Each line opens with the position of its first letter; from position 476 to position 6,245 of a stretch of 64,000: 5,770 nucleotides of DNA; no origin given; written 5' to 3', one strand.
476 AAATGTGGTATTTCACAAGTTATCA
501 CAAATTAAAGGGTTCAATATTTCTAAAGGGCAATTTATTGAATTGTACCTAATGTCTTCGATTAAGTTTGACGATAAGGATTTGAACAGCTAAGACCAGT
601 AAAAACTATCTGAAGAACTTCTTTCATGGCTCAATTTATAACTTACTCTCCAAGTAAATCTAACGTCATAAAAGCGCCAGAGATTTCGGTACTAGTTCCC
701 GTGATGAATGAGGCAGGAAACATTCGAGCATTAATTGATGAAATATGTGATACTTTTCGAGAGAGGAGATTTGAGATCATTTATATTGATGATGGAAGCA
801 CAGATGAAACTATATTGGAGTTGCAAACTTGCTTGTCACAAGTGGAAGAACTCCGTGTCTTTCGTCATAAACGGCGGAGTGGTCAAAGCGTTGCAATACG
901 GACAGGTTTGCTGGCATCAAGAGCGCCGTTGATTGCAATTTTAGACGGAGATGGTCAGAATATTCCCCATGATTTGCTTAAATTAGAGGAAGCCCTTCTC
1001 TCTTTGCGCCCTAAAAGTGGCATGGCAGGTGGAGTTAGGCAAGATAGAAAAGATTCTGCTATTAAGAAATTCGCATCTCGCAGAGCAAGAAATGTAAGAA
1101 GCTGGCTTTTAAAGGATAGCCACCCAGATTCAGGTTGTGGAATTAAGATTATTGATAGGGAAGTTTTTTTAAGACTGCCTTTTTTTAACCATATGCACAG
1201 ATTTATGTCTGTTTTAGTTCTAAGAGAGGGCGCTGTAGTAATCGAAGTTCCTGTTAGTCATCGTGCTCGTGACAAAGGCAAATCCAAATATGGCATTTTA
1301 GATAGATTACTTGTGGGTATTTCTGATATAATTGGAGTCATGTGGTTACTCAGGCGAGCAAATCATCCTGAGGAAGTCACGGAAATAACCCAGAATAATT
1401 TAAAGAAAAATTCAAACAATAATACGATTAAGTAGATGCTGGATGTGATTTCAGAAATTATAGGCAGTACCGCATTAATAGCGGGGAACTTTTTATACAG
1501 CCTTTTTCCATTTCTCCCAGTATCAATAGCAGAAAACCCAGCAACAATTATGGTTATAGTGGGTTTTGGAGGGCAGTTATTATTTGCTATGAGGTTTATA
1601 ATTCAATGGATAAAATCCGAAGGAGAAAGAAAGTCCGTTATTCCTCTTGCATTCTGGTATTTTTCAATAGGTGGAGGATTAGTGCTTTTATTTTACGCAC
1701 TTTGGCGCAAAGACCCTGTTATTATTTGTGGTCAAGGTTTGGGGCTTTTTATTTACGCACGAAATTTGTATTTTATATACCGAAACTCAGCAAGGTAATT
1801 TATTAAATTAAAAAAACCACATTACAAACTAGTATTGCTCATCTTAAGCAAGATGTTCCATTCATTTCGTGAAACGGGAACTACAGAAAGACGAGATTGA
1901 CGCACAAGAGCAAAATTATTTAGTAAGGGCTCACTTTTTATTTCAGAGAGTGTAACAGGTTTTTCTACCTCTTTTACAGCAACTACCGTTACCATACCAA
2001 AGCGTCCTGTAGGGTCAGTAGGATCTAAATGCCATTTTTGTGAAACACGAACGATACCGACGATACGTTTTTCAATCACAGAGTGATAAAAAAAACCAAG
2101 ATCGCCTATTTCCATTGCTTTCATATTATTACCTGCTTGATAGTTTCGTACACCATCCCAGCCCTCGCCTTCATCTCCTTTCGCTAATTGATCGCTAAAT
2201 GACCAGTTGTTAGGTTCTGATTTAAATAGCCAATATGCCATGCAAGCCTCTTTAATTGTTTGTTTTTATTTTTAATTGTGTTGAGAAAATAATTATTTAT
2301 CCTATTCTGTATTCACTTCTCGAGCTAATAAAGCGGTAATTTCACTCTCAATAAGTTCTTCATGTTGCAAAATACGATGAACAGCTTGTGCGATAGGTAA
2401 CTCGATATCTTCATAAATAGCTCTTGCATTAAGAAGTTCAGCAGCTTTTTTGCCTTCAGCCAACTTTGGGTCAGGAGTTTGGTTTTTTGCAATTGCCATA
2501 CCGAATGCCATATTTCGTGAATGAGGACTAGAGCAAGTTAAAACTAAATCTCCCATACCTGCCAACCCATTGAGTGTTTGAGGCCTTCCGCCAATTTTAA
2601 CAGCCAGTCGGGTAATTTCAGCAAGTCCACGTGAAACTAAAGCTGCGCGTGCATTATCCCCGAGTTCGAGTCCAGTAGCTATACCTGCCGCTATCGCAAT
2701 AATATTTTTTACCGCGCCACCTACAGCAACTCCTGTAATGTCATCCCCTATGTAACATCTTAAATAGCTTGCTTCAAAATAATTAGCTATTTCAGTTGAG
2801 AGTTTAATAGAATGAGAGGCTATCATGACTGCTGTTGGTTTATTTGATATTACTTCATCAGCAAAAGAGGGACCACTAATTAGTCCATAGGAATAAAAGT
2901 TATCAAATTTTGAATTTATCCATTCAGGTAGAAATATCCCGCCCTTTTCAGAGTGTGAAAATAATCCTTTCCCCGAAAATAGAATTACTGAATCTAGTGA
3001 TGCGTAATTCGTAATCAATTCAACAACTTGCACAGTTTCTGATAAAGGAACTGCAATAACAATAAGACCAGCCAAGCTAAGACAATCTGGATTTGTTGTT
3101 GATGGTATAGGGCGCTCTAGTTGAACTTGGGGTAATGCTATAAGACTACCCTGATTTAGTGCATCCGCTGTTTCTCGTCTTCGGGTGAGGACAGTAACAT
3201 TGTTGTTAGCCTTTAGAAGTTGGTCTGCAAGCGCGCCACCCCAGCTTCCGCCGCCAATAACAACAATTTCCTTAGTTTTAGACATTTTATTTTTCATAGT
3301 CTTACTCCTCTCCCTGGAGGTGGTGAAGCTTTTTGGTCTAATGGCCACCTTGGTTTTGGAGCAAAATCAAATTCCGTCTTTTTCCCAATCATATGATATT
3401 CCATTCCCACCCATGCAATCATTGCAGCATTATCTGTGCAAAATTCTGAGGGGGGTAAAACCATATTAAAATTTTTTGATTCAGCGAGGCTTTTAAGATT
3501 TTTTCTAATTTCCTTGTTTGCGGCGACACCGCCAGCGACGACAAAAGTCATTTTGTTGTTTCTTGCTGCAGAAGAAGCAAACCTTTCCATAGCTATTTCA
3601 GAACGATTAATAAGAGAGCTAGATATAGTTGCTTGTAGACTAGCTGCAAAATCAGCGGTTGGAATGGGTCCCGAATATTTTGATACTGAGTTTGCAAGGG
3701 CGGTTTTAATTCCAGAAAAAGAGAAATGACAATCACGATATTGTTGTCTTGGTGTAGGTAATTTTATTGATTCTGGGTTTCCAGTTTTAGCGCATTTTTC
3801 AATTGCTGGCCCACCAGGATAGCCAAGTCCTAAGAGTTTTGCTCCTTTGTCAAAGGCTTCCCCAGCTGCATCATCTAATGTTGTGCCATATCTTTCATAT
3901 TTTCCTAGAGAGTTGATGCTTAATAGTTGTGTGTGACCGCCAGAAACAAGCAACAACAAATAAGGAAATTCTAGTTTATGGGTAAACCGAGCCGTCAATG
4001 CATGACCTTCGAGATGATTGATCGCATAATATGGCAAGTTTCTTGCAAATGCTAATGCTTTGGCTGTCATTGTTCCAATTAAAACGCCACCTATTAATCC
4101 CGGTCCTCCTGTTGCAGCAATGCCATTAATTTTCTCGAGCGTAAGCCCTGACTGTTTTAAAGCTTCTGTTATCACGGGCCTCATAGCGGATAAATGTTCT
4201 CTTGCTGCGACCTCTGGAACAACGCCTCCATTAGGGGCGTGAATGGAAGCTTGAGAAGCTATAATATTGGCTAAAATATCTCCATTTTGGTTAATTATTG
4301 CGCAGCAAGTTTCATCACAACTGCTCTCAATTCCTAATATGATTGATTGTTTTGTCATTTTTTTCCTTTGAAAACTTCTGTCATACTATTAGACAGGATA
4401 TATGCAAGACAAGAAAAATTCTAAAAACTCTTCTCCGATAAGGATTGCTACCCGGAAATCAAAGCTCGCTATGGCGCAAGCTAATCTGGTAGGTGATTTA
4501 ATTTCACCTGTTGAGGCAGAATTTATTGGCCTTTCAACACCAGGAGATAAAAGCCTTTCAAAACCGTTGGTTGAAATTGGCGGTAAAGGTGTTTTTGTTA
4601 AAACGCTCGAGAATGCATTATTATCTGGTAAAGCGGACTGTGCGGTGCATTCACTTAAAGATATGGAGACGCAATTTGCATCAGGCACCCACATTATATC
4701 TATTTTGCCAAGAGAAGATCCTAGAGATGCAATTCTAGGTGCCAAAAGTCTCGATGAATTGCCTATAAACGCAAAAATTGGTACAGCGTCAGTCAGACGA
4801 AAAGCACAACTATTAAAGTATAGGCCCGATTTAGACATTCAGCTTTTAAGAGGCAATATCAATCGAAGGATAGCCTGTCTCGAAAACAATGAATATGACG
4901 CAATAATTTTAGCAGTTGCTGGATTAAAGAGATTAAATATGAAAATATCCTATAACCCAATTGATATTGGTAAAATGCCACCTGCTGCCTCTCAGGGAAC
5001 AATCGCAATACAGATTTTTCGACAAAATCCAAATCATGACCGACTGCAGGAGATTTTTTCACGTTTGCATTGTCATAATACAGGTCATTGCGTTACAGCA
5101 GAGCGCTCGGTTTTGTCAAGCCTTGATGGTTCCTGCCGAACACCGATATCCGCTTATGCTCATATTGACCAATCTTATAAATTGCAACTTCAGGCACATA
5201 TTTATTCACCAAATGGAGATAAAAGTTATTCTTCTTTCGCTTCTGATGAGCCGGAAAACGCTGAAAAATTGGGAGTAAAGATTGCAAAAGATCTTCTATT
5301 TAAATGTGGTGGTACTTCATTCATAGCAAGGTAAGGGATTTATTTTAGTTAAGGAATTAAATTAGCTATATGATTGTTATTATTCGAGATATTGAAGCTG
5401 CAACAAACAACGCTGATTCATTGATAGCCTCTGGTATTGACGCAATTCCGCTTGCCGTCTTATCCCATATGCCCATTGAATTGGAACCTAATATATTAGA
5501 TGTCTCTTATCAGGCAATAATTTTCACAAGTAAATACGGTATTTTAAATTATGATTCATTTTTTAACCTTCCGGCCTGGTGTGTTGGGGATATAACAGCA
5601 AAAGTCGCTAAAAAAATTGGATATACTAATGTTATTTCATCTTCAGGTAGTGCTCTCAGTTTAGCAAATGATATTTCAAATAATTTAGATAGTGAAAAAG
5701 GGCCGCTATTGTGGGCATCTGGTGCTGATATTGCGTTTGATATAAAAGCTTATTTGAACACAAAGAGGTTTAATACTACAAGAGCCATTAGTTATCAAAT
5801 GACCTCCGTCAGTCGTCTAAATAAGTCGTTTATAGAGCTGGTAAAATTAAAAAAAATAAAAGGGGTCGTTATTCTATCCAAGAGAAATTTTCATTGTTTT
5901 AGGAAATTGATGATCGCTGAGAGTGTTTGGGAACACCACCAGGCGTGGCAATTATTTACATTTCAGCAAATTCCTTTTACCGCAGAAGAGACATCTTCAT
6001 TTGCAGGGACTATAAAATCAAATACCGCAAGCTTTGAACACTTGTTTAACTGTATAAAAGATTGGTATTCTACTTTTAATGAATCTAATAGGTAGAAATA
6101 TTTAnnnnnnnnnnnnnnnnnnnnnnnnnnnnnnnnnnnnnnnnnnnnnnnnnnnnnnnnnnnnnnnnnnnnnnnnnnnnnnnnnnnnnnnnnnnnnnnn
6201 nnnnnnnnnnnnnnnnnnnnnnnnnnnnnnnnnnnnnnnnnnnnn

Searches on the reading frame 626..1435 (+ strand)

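Call 20: search_protein_families(library=pfam, proteins=[window:626-1435:+], max_evalue=0.001)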
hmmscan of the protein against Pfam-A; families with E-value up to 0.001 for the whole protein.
window:626-1435:+ (269 aa): 1 family
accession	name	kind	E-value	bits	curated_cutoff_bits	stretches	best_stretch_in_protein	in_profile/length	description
PF00535.33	Glycos_transf_2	-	2.9e-21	76.5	23.3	1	21-129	1-108/168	Glycosyl transferase family 2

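Call 64: search_protein_families(library=ncbifam, proteins=[window:626-1435:+], max_evalue=0.00001)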
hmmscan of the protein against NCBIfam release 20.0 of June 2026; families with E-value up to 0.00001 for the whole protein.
window:626-1435:+ (269 aa): 12 families
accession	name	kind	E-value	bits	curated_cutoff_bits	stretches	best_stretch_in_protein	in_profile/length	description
NF007986.1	PRK10714.1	equivalog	5.4e-21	74.9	529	1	19-236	7-223/316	undecaprenyl-phosphate 4-deoxy-4-formamido-L-arabinose transferase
NF047588.1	GlcsyltransPgfSStrep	equivalog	2.8e-15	56.3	500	1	20-236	3-219/308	glycosyltransferase PgfS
TIGR03937.1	PgaC_IcaA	equivalog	1.3e-14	54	422.3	1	11-110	38-136/407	poly-beta-1,6-N-acetyl-D-glucosamine synthase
TIGR03965.1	mycofact_glyco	equivalog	3e-14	52.8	280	1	14-115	70-170/467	mycofactocin biosynthesis glycosyltransferase MftF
NF041875.1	EPS_EpsD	equivalog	2.7e-11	43.5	370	1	20-135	1-114/325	exopolysaccharide biosynthesis glycosyltransferase EpsD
NF047683.1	TeichurnBiosyTuaG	equivalog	2.4e-10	40.5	400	1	16-117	4-104/252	teichuronic acid biosynthesis protein TuaG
TIGR04283.1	glyco_like_mftF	equivalog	2.3e-09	37.2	182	1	20-187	1-154/221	TIGR04283 family arsenosugar biosynthesis glycosyltransferase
NF007482.0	PRK10073.1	equivalog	3.8e-09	36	423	1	17-114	5-100/334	glycosyltransferase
TIGR04182.1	glyco_TIGR04182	equivalog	2e-08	34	325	1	19-218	1-196/293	S-layer glycoprotein N-glycosyltransferase AglJ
NF058614.1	PPMAGASynPpgS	equivalog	2e-08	33.9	370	1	21-124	3-101/226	polyprenyl-phospho-N-acetylgalactosaminyl synthase PpgS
TIGR03111.1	glyc2_xrt_Gpos1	hypoth_equivalog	4.6e-07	29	363.95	1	11-120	42-152/439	TIGR03111 family XrtG-associated glycosyltransferase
NF010496.0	PRK13915.1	equivalog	1.9e-06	27.2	262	1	17-117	30-134/307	glucosyl-3-phosphoglycerate synthase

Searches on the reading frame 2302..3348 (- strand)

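Call 20: search_protein_families(library=pfam, proteins=[window:2302-3348:-], max_evalue=0.001)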
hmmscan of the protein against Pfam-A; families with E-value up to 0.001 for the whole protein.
window:2302-3348:- (348 aa): 7 families
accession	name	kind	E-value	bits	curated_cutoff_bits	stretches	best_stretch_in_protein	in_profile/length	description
PF07479.19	NAD_Gly3P_dh_C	-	7e-44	149.9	25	1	203-333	1-137/142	NAD-dependent glycerol-3-phosphate dehydrogenase C-terminus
PF01210.29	NAD_Gly3P_dh_N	-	1.8e-23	83.7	23.1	1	28-182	2-156/158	NAD-dependent glycerol-3-phosphate dehydrogenase N-terminus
PF20618.3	GPD_NAD_C_bact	-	4.3e-14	53.2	27.6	1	263-323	1-66/66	Bacterial GPD, NAD-dependent C-terminal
PF03807.23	F420_oxidored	-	2.8e-08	34.7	21.6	1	28-115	2-81/94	NADP oxidoreductase coenzyme F420-dependent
PF02558.23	ApbA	-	6.6e-08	32.7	22.2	1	28-128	1-102/150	Ketopantoate reductase PanE/ApbA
PF03435.24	Sacchrp_dh_NADP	-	9.1e-05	23.2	25.1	0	28-66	1-41/129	Saccharopine dehydrogenase NADP binding domain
PF02254.24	TrkA_N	-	0.00086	20.1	23.8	0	28-66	1-39/116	TrkA-N domain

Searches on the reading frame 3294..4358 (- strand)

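Call 20: search_protein_families(library=pfam, proteins=[window:3294-4358:-], max_evalue=0.001)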
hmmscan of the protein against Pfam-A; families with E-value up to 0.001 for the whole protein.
window:3294-4358:- (354 aa): 1 family
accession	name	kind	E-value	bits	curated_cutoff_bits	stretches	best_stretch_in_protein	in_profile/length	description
PF00814.31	TsaD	-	2.8e-91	306.4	24.8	1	28-316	2-264/264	tRNA N6-adenosine threonylcarbamoyltransferase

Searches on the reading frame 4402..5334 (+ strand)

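Call 41: search_protein_families(library=pfam, proteins=[window:4402-5334:+], max_evalue=0.1)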
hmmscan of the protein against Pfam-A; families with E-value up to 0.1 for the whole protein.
window:4402-5334:+ (310 aa): 2 families
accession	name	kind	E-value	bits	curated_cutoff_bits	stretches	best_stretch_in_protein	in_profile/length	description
PF01379.25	Porphobil_deam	-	1.3e-68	231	22.1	1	13-209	1-202/207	Porphobilinogen deaminase, dipyromethane cofactor binding domain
PF03900.20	Porphobil_deamC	-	8.6e-16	58.5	26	1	230-299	3-73/74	Porphobilinogen deaminase, C-terminal domain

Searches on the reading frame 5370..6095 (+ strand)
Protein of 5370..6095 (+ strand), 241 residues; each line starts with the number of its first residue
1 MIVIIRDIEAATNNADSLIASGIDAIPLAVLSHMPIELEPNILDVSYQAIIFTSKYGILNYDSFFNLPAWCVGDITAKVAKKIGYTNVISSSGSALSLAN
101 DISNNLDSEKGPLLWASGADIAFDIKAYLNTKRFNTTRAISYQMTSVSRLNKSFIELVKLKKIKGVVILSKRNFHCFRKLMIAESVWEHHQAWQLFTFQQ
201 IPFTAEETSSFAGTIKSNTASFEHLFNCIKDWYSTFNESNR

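Call 41: search_protein_families(library=pfam, proteins=[window:5370-6095:+], max_evalue=0.1)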
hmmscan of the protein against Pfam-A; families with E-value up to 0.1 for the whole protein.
window:5370-6095:+ (241 aa): 1 family
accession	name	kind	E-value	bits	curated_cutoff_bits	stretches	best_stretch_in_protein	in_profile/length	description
PF02602.20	HEM4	-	2.6e-17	63.2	27.5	1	18-188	7-192/231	Uroporphyrinogen-III synthase HemD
